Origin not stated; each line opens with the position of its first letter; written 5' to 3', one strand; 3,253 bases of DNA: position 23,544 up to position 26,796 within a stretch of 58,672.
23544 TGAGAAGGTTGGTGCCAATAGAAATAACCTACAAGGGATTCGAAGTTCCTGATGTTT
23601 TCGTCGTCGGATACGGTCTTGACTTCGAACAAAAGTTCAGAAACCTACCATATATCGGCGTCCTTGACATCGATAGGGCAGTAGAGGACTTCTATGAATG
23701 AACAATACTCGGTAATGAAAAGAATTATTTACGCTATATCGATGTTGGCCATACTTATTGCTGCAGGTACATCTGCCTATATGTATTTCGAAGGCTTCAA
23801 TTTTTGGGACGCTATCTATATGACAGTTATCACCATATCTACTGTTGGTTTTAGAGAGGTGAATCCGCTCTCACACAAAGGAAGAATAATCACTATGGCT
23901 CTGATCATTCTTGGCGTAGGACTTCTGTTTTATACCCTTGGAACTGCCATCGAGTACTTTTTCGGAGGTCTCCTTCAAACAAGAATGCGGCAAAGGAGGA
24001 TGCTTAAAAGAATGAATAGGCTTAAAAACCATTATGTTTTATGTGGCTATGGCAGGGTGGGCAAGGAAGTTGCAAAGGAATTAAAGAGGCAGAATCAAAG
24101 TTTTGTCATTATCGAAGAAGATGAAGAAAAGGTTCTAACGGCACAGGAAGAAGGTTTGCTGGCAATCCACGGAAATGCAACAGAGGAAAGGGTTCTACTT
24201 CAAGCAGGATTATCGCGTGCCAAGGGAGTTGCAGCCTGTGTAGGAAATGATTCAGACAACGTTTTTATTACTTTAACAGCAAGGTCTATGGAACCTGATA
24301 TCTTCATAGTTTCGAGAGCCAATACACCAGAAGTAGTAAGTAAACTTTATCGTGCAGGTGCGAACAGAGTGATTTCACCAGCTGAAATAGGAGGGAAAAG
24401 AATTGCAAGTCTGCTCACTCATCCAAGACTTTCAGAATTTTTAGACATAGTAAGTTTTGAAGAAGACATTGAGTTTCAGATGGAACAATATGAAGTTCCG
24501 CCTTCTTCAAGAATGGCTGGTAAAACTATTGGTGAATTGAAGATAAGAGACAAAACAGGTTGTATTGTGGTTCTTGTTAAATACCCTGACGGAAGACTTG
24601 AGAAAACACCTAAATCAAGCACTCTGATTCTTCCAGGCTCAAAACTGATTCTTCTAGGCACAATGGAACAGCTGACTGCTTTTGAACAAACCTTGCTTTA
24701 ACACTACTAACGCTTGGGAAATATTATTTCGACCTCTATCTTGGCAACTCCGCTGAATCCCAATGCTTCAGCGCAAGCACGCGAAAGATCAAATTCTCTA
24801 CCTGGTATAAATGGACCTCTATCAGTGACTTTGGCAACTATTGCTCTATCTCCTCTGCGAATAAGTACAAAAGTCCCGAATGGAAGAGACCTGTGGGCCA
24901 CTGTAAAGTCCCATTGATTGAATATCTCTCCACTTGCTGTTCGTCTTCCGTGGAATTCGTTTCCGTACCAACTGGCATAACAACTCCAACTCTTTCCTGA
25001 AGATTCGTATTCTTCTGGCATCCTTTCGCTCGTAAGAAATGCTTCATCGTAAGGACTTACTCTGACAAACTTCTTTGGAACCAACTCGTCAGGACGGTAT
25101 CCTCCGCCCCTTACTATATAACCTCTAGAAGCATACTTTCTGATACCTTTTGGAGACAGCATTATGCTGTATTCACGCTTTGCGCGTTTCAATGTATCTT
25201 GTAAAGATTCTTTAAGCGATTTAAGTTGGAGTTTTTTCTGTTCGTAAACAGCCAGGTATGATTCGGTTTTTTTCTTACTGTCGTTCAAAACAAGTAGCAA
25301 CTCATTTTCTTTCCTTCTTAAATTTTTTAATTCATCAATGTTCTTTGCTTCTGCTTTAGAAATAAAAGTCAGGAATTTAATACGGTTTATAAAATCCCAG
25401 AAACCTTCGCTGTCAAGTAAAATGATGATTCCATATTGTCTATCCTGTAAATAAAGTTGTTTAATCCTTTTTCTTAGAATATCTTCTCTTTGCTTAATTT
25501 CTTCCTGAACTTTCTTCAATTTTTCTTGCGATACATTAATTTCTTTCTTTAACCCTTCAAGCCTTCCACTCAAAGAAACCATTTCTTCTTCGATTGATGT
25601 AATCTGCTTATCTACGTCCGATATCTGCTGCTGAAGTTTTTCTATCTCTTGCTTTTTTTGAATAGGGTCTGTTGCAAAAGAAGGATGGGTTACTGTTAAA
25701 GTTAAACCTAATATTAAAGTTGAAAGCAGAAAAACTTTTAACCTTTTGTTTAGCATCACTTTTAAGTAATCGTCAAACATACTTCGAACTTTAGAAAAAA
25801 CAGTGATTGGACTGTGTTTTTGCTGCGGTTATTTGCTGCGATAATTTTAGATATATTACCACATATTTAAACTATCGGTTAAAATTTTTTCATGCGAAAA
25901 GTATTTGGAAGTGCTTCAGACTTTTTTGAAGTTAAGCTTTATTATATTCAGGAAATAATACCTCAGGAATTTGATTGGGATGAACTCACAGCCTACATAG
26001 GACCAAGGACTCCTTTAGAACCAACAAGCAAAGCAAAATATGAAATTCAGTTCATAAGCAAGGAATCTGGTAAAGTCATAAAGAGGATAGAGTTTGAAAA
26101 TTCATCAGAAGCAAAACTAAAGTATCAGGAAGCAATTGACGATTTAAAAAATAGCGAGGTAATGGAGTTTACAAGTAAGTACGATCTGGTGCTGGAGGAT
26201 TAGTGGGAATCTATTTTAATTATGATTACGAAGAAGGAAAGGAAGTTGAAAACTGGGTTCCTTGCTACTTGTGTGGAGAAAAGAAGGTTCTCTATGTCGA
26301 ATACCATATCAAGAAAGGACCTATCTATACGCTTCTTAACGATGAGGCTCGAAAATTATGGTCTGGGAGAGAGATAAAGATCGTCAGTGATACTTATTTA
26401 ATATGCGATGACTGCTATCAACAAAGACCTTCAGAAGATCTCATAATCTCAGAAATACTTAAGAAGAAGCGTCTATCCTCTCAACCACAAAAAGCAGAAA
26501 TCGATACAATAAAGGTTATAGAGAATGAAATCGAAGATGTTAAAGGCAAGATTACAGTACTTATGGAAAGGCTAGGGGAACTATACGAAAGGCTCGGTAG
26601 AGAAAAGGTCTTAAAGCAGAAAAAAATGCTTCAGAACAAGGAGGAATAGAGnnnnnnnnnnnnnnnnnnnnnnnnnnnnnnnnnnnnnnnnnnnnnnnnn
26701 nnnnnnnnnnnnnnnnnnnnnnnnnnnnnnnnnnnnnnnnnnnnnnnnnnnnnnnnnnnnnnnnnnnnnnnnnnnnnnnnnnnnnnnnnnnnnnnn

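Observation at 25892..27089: Tightly coupled three-gene cassette of unknown small proteins, including tandem Zn-ribbon/coiled-coil paralogs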

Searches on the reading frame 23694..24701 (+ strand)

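Call 3: search_protein_families(library=pfam, proteins=[window:23694-24701:+], max_evalue=1)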
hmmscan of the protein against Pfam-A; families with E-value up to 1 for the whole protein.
window:23694-24701:+ (335 aa): 10 families
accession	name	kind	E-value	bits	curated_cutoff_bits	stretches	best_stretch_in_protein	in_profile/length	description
PF02254.24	TrkA_N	-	4.7e-37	127.3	23.8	1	114-229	1-116/116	TrkA-N domain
PF07885.22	Ion_trans_2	-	4.2e-14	52.6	22.5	1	17-89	2-77/79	Ion channel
PF02080.26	TrkA_C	-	2.4e-12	47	27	1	264-332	2-68/71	TrkA-C domain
PF00670.27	AdoHcyase_NAD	-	0.0045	17.6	27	1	114-155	26-67/162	S-adenosyl-L-homocysteine hydrolase, NAD binding domain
PF03435.24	Sacchrp_dh_NADP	-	0.034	14.9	25.1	1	116-151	3-40/129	Saccharopine dehydrogenase NADP binding domain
PF20456.3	DUF6709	-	0.057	12.8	27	1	64-148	13-100/339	Family of unknown function (DUF6709)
PF05232.17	BTP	-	0.095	13.2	25.6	1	6-48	2-44/64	Chlorhexidine efflux transporter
PF22614.2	Slo-like_RCK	-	0.1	12.7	24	0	111-203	3-115/119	Calcium-activated potassium channel slowpoke-like RCK domain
PF13460.12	NAD_binding_10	-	0.14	12.4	27.2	1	120-227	4-94/184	NAD(P)H-binding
PF03807.23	F420_oxidored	-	0.18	12.9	21.6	1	116-159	5-50/94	NADP oxidoreductase coenzyme F420-dependent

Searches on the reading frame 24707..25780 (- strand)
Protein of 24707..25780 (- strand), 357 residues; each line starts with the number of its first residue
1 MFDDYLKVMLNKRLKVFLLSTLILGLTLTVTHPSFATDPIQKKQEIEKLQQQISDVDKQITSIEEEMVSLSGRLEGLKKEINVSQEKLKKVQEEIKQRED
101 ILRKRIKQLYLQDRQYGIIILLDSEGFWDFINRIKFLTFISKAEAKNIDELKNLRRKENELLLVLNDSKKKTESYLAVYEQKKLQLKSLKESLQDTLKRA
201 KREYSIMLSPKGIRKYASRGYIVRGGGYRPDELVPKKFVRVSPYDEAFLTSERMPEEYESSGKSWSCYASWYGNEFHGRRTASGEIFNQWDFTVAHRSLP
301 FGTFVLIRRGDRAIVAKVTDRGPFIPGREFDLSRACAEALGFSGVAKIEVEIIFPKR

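Call 3: search_protein_families(library=pfam, proteins=[window:24707-25780:-], max_evalue=1)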
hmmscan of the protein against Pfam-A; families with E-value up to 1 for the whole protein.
window:24707-25780:- (357 aa): 21 families
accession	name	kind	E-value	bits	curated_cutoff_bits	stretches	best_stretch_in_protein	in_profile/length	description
PF03330.24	DPBB_1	-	5.2e-19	68.7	28.8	1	268-350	5-81/83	Lytic transglycolase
PF24568.1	CC_PcsB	-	3.4e-08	33.7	27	1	89-152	2-66/75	Peptidoglycan hydrolase PcsB, coiled-coil domain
PF18595.6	Nuf2_DHR10-like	-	0.0074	16.8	28.4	1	44-109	50-115/117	Nuf2, DHR10-like domain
PF05667.16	CCDC22_CC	-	0.0074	15.9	39.2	1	41-100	209-268/477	CCDC22 protein coiled-coil region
PF07851.19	TMEM120A-B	-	0.012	15.3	29.8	1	42-112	21-92/324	TMEM120A/B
PF23267.1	ENOX1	-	0.014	15.9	27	1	39-98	48-107/110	ENOX1-like domain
PF10805.13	DUF2730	-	0.015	15.8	24.9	1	41-98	30-89/102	Protein of unknown function (DUF2730)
PF06810.17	Phage_scaffold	-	0.02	15.3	35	1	41-98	38-89/170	Phage capsid assembly scaffolding protein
PF06818.20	Fez1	-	0.027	15.4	34.4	1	41-103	7-69/199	Fez1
PF05377.16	FlaC_arch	-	0.031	15.1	27.8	1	60-97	2-39/55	Flagella accessory protein C (FlaC)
PF06103.16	DUF948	-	0.047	14.3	37.2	1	43-97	25-79/89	Bacterial protein of unknown function (DUF948)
PF24675.1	NpmA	-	0.058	13.1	60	1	137-200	110-173/214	16S rRNA (adenine(1408)-N(1))-methyltransferase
PF04977.20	DivIC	-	0.061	13.6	28.9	1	33-71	13-51/80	Septum formation initiator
PF17675.6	APG6_N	-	0.096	13.6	45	1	42-97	65-120/132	Apg6 coiled-coil region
PF03961.19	FapA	-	0.19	11.7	31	1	46-109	151-215/272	Flagellar Assembly Protein A beta solenoid domain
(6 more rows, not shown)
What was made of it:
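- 24707..25780 (-): Divergently transcribed neighbour (context): a secreted PcsB-type coiled coil plus DPBB (RlpA-like) putative peptidoglycan hydrolase. Pfam DPBB_1 E 5.2e-19 and CC_PcsB E 3.4e-08 (call 3).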

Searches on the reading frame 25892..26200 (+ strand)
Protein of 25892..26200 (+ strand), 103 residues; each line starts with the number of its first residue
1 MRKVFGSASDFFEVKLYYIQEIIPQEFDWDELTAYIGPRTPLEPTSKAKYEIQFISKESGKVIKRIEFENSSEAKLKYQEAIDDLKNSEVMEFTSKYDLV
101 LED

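Call 3: search_protein_families(library=pfam, proteins=[window:25892-26200:+], max_evalue=1)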
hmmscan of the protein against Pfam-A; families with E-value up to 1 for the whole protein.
window:25892-26200:+ (103 aa): 0 families

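Call 6: search_protein_families(library=ncbifam, proteins=[window:25892-26200:+], max_evalue=1)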
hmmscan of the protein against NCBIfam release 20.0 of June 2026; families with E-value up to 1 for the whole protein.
window:25892-26200:+ (103 aa): 0 families

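Call 7: search_protein_families(library=padloc, proteins=[window:25892-26200:+], max_evalue=1)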
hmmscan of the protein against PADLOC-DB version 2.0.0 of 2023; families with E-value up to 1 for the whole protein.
window:25892-26200:+ (103 aa): 0 families

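Call 8: search_protein_families(library=phrogs, proteins=[window:25892-26200:+], max_evalue=1)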
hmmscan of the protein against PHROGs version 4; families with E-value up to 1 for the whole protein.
window:25892-26200:+ (103 aa): 2 families
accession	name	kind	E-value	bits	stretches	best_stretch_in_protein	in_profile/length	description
phrog_14398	-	unknown function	0.09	14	1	16-55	4-41/81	-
phrog_6949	-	unknown function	0.25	12.4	1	48-74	3-29/52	-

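Call 12: find_homologous_proteins(query=window:25892-26200:+, max_evalue=0.01)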
Query window:25892-26200:+ (103 aa): 7 proteins with E <= 0.01 among 7 candidates.
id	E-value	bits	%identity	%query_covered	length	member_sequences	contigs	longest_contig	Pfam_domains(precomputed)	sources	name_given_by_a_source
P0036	5.3e-56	205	93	100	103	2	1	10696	-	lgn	-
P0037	1.1e-45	172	79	96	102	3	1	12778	-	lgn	-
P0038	1.5e-43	165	73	96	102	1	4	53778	-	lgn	-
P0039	3.0e-39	151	66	100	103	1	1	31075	-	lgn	-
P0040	2.4e-38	148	64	100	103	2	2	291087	-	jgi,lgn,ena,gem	-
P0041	4.2e-37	144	66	100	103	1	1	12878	-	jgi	jgi:hypothetical protein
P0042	3.6e-30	122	58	100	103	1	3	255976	-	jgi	jgi:hypothetical protein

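Call 39: predict_structure(alignment_id=A2)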
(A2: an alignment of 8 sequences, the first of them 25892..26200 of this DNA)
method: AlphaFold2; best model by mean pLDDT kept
length: 103 residues; sequences in the alignment: 8
mean_pLDDT: 78.2   pTM: 0.63
mean pLDDT of the five models: 78.2, 75.1, 74.7, 71.3, 63.0
residues with pLDDT >= 90: 31; 70-90: 41; 50-70: 25; < 50: 6
segments of 3 or more residues with pLDDT < 50: 35-38
pLDDT, mean of each block of 10 residues (from residue 1): 75 89 61 49 69 89 89 92 90 85 58
secondary structure, 60 per line:
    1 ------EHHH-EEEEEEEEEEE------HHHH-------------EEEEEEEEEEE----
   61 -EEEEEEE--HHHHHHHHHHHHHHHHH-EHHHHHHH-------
elements in order: E12-22 H29-32 E46-56 E62-68 H71-87 H90-96

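Call 42: fold_search(model_id=the predicted structure, library=pdb)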
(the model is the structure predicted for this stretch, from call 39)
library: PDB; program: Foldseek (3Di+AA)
matches with E <= 10: 404; with E <= 0.001: 0
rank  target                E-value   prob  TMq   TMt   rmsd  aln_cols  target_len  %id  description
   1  7zgq_A                2.2e-01  0.51  0.27  0.03   7.9        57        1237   19  Polymerase module of yeast CPF in complex with the yPIM of Cft2 (released 2022-05-25)
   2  8vkj_B                2.3e-01  0.25  0.25  0.06  13.4        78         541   13  Cryo-EM structure of human HGSNAT bound with Acetyl-CoA (released 2024-06-26)
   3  2l6m_MODEL_1_A        3.2e-01  0.35  0.31  0.32   8.1        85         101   15  Structure of C-terminal dsRBD of the Fission Yeast DICER (Dcr1) (released 2011-08-24)
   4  8jl4_A                4.1e-01  0.18  0.24  0.05  13.6        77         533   13  membrane proteins (released 2024-05-22)
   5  8jkv_A                5.2e-01  0.15  0.22  0.05  12.8        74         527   14  membrane proteins (released 2024-05-22)
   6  4hxg_A                5.6e-01  0.41  0.35  0.07  10.9        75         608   11  Pyrococcus horikoshii acylaminoacyl peptidase (orthorhombic crystal form) (released 2013-05-08)
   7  7zgr_A                5.9e-01  0.38  0.28  0.03   7.6        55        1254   24  Polymerase module of yeast CPF in complex with Mpe1, the yPIM of Cft2 and the pre-cleaved CYC1 RNA (released 2022-05-25)
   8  8vlv_B                6.7e-01  0.13  0.22  0.05  13.6        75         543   13  Cryo-EM structure of human HGSNAT in inactive state (released 2024-06-26)
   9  9lu1_R                7.2e-01  0.16  0.28  0.07  13.6        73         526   16  protein structure of DDB1-DDA1-DET1-Ube2e2 bound to COP1 dimer (released 2026-01-28)
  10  9lul_e                7.6e-01  0.23  0.28  0.07   9.7        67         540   13  Local refinement of stacked like DDB1-DDA1-DET1-Ube2e2-COP1 complex (layer 1) (released 2026-01-28)
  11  8vli_A                7.6e-01  0.12  0.23  0.05  12.7        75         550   13  Cryo-EM structure of human HGSNAT bound with CoA and product analog (released 2024-06-26)
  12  8vli_B                8.1e-01  0.12  0.23  0.05  12.6        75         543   13  Cryo-EM structure of human HGSNAT bound with CoA and product analog (released 2024-06-26)
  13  4hxe                  8.6e-01  0.35  0.34  0.06  11.9        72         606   12  Pyrococcus horikoshii acylaminoacyl peptidase (uncomplexed) (released 2013-05-08)
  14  4hxg_K                8.6e-01  0.35  0.34  0.06  12.0        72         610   12  Pyrococcus horikoshii acylaminoacyl peptidase (orthorhombic crystal form) (released 2013-05-08)
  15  8f2r_E                8.6e-01  0.15  0.26  0.16   7.8        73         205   12  Human CCC complex (released 2023-05-24)
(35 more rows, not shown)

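Call 70: search_solved_structures(query=A2, max_evalue=10)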
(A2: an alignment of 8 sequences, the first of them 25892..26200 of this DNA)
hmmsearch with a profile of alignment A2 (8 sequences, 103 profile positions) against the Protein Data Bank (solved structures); distinct sequences matched with E-value up to 10: 2.
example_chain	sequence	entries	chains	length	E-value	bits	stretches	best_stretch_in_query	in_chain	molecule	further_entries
9xu3_z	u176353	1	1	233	0.92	13.5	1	25-74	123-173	Protein FAM204A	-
8urn_A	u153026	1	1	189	0.98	13.4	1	6-61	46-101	EscI inner rod protein type III secretion system,EtgA protein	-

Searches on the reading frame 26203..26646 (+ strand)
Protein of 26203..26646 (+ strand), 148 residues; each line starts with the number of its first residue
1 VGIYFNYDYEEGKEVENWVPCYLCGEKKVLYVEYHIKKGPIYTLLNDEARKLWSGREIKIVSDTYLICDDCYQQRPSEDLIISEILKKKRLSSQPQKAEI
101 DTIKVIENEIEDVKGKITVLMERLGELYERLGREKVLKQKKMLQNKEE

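Call 3: search_protein_families(library=pfam, proteins=[window:26203-26646:+], max_evalue=1)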
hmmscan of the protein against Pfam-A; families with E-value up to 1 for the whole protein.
window:26203-26646:+ (148 aa): 1 family
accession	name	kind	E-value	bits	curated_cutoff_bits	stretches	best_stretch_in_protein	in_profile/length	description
PF02890.19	DUF226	-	0.076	13.5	25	0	2-46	41-88/139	Borrelia family of unknown function DUF226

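Call 6: search_protein_families(library=ncbifam, proteins=[window:26203-26646:+], max_evalue=1)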
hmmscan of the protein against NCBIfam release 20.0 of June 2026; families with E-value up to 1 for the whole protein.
window:26203-26646:+ (148 aa): 0 families

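Call 7: search_protein_families(library=padloc, proteins=[window:26203-26646:+], max_evalue=1)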
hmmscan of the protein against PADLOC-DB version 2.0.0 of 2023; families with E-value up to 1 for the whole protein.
window:26203-26646:+ (148 aa): 0 families

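Call 8: search_protein_families(library=phrogs, proteins=[window:26203-26646:+], max_evalue=1)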
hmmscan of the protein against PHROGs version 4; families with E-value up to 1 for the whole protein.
window:26203-26646:+ (148 aa): 2 families
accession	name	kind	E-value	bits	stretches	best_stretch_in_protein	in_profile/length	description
phrog_5602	-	unknown function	0.00067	20.3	1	16-73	16-50/60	-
phrog_13152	-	unknown function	0.015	16.4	1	86-133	111-153/171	-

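Call 9: search_solved_structures(query=window:26203-26646:+, max_evalue=10)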
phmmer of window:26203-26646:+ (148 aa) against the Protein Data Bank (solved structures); distinct sequences matched with E-value up to 10: 1.
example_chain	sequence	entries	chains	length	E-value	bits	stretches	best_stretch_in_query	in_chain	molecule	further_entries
1rpa_A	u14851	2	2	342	0.094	15.8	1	53-99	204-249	PROSTATIC ACID PHOSPHATASE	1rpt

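Call 10: find_homologous_proteins(query=window:26203-26646:+, max_evalue=0.01)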
Query window:26203-26646:+ (148 aa): 13 proteins with E <= 0.01 among 49 candidates.
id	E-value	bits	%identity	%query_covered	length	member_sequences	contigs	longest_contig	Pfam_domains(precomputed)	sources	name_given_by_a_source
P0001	2.2e-91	321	100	100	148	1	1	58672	-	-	-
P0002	2.5e-78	279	84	100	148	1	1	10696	-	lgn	-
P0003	1.2e-65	238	70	100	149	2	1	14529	-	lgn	-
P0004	1.7e-64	234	70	97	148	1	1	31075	-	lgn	-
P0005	8.6e-64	232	72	95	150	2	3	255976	-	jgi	jgi:DNA-directed RNA polymerase subunit M/transcription elongation factor TFIIS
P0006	3.6e-61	223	66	100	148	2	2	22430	-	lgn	-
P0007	1.1e-57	212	65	99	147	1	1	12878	-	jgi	jgi:uncharacterized protein YbaR (Trm112 family)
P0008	1.5e-57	211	67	100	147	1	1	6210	-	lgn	-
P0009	6.4e-55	203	65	95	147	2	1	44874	-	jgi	-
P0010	4.3e-53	197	64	94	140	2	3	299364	-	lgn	-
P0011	1.3e-40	157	54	91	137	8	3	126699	-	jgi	jgi:hypothetical protein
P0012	9.7e-37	144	53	91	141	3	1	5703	-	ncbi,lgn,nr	ncbi:MAG: hypothetical protein KAS39_07860 [Actinomycetia bacterium]|nr:hypothetical protein [Actino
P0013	3.0e-35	139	46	89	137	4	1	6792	-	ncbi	-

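Call 14: find_encoding_contigs(protein=P0005, flank=6000, max_places=3)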
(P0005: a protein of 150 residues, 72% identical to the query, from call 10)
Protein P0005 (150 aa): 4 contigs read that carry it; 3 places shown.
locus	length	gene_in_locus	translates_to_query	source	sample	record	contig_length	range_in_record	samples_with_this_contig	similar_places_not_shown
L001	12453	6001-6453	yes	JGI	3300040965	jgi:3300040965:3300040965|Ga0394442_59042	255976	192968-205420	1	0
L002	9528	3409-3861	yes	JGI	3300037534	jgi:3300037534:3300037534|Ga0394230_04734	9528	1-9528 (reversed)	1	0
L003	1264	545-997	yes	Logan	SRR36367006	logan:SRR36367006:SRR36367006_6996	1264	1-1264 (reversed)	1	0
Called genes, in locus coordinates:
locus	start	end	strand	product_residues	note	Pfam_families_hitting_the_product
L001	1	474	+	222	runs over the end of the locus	PF00376:MerR (weak), PF13411:MerR_1, PF13591:MerR_2 (faint), PF28507:Rv1828_C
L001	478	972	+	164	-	PF01927:Mut7-C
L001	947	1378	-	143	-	-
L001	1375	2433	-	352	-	PF13365:Trypsin_2, PF00089:Trypsin, PF17820:PDZ_6 (faint)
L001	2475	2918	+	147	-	-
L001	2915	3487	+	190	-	PF00156:Pribosyltran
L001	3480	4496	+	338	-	PF07885:Ion_trans_2, PF02254:TrkA_N, PF02080:TrkA_C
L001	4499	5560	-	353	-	PF24568:CC_PcsB, PF03330:DPBB_1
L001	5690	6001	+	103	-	-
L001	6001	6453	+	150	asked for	-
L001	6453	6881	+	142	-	-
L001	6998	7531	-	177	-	PF01661:Macro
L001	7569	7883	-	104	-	PF00578:AhpC-TSA (weak), PF10417:1-cysPrx_C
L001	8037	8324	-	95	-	PF00578:AhpC-TSA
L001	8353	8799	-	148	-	PF00692:dUTPase, PF22769:DCD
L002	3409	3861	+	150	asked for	-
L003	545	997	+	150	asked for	-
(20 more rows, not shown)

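Call 16: find_encoding_contigs(protein=P0011, flank=6000, max_places=3)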
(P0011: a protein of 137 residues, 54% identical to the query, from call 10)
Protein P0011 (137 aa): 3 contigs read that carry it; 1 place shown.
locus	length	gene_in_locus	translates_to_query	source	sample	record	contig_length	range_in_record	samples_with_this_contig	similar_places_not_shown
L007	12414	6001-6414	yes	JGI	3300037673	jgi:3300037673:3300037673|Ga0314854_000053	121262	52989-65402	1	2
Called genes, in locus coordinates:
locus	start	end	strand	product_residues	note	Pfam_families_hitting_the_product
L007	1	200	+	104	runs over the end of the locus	-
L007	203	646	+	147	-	PF16697:Yop-YscD_cpl, PF00498:FHA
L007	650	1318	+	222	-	PF00376:MerR (weak), PF13411:MerR_1, PF13591:MerR_2 (faint), PF28507:Rv1828_C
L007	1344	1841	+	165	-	PF01927:Mut7-C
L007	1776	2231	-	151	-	PF01578:Cytochrom_C_asm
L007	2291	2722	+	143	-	-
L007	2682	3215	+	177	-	PF00156:Pribosyltran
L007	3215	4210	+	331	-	PF07885:Ion_trans_2, PF02254:TrkA_N, PF02080:TrkA_C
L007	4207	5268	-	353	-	PF24568:CC_PcsB, PF03330:DPBB_1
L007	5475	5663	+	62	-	-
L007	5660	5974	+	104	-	-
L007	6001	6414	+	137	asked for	-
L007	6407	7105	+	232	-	PF13483:Lactamase_B_3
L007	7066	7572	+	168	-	-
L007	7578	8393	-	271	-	PF00990:GGDEF (weak)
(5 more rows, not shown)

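Call 66: find_encoding_contigs(protein=P0012, flank=6000, max_places=2)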
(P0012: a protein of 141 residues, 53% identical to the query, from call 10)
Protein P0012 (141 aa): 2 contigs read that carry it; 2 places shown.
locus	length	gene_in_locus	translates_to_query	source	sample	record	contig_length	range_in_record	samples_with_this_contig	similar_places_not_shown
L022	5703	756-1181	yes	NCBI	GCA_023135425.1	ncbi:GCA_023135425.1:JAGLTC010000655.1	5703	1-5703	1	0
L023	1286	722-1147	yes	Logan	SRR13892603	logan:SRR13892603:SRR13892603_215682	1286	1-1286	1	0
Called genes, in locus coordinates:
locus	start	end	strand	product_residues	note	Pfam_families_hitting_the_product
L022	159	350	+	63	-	-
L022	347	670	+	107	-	-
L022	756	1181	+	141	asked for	-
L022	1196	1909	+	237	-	PF00753:Lactamase_B, PF13483:Lactamase_B_3, PF12706:Lactamase_B_2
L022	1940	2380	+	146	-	-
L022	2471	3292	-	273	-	PF00990:GGDEF (weak)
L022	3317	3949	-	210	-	-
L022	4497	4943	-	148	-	PF22769:DCD, PF00692:dUTPase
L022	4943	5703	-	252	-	PF13353:Fer4_12, PF04055:Radical_SAM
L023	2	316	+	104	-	?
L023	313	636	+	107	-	-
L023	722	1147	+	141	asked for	-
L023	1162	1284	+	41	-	?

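Call 71: search_protein_families(library=pfam, proteins=[L022:1196-1906:+], max_evalue=0.01)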
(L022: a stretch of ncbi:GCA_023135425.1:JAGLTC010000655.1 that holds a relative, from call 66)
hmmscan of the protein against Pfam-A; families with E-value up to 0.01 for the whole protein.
L022:1196-1906:+ (237 aa): 3 families
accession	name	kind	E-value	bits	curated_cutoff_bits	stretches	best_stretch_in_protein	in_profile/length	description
PF13483.12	Lactamase_B_3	-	4.6e-23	82.4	24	1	3-197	1-160/160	Beta-lactamase superfamily domain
PF12706.13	Lactamase_B_2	-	5.8e-18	65.7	27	1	21-198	3-200/200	Beta-lactamase superfamily domain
PF00753.33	Lactamase_B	-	3.9e-08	33.9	22.7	1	11-195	8-194/196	Metallo-beta-lactamase superfamily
